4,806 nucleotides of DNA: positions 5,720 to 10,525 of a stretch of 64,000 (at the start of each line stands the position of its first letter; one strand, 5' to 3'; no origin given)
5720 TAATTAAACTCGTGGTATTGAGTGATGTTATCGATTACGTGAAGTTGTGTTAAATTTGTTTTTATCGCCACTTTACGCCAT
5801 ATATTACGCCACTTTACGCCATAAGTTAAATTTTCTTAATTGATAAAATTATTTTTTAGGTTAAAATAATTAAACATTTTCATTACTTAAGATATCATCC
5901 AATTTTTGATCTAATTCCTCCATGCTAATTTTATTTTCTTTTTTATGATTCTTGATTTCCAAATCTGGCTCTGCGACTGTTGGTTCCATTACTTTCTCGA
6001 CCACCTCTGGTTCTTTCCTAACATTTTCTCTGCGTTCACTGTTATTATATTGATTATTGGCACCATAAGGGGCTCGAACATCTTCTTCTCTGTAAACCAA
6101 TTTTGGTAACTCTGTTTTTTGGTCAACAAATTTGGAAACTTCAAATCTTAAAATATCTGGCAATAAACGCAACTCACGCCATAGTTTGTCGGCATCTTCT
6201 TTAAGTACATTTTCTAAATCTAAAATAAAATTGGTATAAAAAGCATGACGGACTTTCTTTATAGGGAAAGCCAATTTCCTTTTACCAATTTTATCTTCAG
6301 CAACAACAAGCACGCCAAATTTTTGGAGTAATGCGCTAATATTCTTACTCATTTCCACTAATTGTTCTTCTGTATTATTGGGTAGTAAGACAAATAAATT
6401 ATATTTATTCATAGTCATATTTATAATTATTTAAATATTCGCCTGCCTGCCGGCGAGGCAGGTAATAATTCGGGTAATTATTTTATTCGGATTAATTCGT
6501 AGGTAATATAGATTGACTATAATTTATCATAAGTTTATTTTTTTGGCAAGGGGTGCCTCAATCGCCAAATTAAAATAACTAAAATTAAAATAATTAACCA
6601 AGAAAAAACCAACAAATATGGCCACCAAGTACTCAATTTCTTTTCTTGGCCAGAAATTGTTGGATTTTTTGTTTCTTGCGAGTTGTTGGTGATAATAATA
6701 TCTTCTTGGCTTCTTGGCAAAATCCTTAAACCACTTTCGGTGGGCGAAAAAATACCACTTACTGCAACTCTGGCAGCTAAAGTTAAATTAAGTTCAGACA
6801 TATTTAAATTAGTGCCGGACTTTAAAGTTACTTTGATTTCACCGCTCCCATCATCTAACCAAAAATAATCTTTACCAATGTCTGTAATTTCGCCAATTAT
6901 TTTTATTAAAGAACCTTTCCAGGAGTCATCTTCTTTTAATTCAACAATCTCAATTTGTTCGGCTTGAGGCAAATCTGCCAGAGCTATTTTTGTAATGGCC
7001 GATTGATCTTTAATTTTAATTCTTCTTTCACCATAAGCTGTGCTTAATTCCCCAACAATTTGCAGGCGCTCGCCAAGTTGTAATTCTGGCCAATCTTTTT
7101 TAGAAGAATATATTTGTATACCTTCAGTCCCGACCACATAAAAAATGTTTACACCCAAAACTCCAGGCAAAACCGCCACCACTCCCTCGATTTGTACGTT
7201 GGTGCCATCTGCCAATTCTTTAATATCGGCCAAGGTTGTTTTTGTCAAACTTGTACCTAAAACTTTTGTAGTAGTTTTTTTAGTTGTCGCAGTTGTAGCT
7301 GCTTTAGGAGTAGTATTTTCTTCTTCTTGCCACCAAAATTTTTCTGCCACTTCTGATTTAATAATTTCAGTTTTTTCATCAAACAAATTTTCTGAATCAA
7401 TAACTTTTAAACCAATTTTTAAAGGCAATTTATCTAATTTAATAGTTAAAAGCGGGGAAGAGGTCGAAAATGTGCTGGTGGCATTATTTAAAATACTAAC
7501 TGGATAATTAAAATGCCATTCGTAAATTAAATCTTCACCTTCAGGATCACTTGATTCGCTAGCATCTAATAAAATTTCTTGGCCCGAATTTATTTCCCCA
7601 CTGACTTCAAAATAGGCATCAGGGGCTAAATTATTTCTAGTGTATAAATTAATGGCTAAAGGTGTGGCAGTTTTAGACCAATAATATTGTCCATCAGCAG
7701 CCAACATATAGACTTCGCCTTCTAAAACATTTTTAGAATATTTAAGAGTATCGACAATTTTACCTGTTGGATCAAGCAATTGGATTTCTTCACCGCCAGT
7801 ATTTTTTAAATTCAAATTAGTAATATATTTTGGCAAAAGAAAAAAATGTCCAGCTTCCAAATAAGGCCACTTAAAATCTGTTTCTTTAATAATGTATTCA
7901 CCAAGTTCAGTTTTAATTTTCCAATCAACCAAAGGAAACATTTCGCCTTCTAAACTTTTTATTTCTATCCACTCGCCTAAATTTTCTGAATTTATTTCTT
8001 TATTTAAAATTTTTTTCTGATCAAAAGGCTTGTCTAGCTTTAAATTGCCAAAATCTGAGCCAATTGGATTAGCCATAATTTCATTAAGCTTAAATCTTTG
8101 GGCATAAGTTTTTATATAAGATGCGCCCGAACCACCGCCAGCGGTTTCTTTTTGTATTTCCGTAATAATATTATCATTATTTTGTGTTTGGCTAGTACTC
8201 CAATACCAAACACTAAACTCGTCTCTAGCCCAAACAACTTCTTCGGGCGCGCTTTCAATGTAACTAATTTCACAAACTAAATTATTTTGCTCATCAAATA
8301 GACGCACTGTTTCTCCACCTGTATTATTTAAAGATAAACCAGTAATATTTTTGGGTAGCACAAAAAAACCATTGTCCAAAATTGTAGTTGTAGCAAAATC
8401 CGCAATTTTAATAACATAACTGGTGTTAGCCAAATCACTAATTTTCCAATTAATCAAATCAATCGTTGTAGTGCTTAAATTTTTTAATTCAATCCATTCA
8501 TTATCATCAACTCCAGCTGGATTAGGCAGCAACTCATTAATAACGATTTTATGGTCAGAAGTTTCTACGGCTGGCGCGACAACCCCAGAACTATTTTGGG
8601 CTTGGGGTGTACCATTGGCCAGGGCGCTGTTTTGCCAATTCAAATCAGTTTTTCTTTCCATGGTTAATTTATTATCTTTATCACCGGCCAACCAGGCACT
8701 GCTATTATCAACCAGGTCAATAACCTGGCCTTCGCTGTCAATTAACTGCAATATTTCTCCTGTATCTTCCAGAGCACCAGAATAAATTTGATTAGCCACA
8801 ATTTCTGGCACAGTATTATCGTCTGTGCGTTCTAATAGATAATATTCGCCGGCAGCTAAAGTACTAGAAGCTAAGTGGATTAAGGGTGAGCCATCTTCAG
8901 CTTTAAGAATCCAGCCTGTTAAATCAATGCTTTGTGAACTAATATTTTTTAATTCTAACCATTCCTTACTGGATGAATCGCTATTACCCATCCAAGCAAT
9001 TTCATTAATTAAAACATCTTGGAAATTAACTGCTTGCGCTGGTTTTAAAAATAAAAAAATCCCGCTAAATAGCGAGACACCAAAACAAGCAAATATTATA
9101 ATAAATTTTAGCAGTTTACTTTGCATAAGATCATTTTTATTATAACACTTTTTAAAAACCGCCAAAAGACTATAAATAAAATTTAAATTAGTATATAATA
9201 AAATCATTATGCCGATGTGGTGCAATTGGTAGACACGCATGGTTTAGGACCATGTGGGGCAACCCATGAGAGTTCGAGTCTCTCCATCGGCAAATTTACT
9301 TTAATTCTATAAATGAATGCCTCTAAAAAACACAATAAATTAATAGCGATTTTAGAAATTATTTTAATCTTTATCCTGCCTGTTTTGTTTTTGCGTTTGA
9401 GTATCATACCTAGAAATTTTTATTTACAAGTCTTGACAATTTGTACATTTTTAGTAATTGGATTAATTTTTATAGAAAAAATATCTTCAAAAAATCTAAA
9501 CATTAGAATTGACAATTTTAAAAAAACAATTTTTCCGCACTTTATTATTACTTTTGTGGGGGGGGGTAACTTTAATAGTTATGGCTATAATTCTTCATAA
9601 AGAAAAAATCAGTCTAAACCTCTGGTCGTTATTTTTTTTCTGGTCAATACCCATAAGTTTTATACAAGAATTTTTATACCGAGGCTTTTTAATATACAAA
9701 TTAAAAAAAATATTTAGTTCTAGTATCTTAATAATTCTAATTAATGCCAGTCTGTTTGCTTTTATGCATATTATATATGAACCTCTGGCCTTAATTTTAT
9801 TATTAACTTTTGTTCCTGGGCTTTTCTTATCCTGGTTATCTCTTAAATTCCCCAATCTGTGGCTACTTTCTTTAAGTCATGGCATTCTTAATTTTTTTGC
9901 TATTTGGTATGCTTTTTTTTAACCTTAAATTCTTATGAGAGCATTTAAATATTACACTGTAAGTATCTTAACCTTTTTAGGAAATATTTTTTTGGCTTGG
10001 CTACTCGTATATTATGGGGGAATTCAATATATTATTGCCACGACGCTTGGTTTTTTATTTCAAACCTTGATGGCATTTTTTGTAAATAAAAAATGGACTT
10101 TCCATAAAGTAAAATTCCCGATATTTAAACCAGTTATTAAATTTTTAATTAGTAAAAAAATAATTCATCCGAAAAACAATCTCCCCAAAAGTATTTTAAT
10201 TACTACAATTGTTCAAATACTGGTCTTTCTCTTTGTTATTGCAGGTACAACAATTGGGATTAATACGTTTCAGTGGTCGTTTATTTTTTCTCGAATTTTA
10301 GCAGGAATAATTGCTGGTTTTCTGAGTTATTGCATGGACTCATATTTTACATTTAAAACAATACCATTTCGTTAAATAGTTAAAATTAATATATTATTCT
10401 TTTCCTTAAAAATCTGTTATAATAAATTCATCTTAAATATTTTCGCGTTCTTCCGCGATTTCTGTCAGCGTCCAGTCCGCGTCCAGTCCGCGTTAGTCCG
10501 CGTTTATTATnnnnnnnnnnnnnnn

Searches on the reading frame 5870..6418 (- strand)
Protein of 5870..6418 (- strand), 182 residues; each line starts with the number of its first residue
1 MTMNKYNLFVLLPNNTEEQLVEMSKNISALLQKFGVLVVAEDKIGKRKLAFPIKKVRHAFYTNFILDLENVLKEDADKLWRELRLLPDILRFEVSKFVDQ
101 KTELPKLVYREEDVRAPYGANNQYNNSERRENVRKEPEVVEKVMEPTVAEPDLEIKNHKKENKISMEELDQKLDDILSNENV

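Call 12: search_protein_families(library=pfam, proteins=[window:5870-6418:-], max_evalue=0.01)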
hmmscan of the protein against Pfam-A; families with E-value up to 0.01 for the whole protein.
window:5870-6418:- (182 aa): 1 family
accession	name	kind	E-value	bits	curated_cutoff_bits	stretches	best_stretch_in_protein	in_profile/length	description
PF01250.22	Ribosomal_S6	-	4e-12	46.6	27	1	7-94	3-88/90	Ribosomal protein S6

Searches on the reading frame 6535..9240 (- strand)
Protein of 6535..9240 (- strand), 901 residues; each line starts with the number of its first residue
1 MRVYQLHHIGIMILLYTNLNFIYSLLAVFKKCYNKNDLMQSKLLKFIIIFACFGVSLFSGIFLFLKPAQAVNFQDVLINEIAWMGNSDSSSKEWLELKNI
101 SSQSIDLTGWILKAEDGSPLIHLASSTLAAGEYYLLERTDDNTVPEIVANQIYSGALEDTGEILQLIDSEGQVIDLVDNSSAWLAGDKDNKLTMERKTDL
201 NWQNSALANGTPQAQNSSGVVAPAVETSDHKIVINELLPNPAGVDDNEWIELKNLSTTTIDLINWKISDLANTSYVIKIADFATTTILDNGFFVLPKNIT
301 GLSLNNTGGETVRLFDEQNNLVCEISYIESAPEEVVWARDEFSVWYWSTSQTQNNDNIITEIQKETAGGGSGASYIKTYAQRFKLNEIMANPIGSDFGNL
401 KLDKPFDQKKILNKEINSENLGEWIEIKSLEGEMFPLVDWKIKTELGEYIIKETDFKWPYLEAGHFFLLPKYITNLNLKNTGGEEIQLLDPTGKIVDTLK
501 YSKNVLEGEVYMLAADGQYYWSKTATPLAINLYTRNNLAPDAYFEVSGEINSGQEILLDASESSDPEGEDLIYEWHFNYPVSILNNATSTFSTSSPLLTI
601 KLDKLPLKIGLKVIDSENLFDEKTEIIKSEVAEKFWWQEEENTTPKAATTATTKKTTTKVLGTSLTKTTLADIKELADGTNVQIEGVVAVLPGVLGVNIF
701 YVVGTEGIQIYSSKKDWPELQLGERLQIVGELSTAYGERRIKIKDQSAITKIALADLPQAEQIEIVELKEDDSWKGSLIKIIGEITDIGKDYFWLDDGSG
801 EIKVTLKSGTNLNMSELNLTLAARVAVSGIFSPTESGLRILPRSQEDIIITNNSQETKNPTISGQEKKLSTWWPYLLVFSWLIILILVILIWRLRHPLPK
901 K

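Call 12: search_protein_families(library=pfam, proteins=[window:6535-9240:-], max_evalue=0.01)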
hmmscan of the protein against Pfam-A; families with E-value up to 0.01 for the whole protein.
window:6535-9240:- (901 aa): 5 families
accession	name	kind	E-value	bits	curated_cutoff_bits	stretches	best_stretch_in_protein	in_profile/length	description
PF00932.25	LTD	-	2.2e-34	118.6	34.3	3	229-328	5-108/109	Lamin Tail Domain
PF01336.31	tRNA_anti-codon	-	9.3e-05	22.7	27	0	780-841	2-68/75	OB-fold nucleic acid binding domain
PF04076.19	BOF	-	0.00025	21.5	25.8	0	777-808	35-67/103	Bacterial OB fold (BOF) protein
PF21027.3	Sde0182_C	-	0.0019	19.2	27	0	556-580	2-25/83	Cellulose-binding protein Sde0182, C-terminal domain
PF18911.6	PKD_4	-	0.0051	17.3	27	0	538-577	2-41/85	PKD domain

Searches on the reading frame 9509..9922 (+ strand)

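Call 12: search_protein_families(library=pfam, proteins=[window:9509-9922:+], max_evalue=0.01)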
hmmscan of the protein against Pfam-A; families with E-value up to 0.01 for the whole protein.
window:9509-9922:+ (137 aa): 1 family
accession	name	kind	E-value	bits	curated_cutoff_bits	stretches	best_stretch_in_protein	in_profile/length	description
PF02517.21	Rce1-like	-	3.8e-13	50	22.4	1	37-130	3-93/93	Type II CAAX prenyl endopeptidase Rce1-like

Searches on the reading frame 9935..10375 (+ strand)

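Call 12: search_protein_families(library=pfam, proteins=[window:9935-10375:+], max_evalue=0.01)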
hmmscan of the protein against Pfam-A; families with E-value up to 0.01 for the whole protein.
window:9935-10375:+ (146 aa): 1 family
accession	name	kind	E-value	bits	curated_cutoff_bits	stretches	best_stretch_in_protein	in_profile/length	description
PF04138.20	GtrA_DPMS_TM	-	2.9e-11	44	26.1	1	5-72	1-69/117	GtrA/DPMS, transmembrane domain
